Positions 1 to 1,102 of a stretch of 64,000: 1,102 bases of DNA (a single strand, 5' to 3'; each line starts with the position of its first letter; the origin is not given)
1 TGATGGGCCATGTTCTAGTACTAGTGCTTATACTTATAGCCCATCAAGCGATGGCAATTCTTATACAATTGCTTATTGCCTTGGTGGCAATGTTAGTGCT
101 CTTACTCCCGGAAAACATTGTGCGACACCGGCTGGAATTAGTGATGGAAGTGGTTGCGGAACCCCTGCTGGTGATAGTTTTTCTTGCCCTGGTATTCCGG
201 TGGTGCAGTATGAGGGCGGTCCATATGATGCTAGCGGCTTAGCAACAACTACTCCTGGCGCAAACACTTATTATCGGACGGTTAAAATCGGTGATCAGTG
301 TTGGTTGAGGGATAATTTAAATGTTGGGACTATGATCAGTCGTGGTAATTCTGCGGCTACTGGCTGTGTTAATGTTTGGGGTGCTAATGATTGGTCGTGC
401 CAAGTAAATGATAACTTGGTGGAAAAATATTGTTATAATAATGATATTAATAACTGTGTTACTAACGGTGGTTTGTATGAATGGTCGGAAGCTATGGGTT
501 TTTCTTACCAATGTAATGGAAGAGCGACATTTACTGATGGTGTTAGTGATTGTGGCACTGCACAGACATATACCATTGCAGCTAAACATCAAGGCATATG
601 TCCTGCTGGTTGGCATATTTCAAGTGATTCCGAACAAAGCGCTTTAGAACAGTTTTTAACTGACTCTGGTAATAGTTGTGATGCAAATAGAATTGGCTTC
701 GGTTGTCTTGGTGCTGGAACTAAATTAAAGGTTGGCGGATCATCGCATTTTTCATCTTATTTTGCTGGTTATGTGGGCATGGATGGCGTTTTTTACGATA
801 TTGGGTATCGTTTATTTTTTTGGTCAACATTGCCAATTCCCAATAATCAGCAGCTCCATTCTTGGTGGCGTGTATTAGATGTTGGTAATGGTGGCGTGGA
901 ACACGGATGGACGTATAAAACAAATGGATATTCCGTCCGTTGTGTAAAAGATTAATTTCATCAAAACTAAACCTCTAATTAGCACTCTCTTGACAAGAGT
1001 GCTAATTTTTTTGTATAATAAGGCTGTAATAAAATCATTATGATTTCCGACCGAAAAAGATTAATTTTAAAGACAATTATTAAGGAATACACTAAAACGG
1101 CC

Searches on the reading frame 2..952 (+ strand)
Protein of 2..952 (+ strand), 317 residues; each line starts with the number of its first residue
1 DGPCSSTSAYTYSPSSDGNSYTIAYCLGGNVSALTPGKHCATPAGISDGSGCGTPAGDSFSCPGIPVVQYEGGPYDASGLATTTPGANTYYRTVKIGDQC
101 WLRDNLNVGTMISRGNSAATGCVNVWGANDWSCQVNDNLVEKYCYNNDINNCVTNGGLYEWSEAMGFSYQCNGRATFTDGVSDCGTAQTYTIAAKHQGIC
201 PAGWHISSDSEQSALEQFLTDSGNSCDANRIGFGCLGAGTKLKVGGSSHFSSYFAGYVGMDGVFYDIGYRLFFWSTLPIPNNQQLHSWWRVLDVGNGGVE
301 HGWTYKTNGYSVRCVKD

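Call 5: search_protein_families(library=pfam, proteins=[window:2-952:+], max_evalue=0.01)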
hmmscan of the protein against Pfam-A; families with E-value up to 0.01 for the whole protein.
window:2-952:+ (317 aa): 1 family
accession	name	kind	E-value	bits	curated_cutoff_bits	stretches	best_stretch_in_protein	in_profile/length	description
PF09603.15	Fib_succ_major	-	6.4e-24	85.7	33.9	1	94-316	1-187/187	Fibrobacter succinogenes major domain (Fib_succ_major)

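Call 6: search_protein_families(library=ncbifam, proteins=[window:2-952:+], max_evalue=0.01)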
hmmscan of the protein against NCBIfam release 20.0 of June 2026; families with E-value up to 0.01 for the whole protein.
window:2-952:+ (317 aa): 1 family
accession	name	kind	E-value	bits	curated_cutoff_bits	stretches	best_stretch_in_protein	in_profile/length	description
TIGR02145.1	Fib_succ_major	domain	2.2e-23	83.8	41.65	1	89-317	9-176/176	FISUMP domain-containing protein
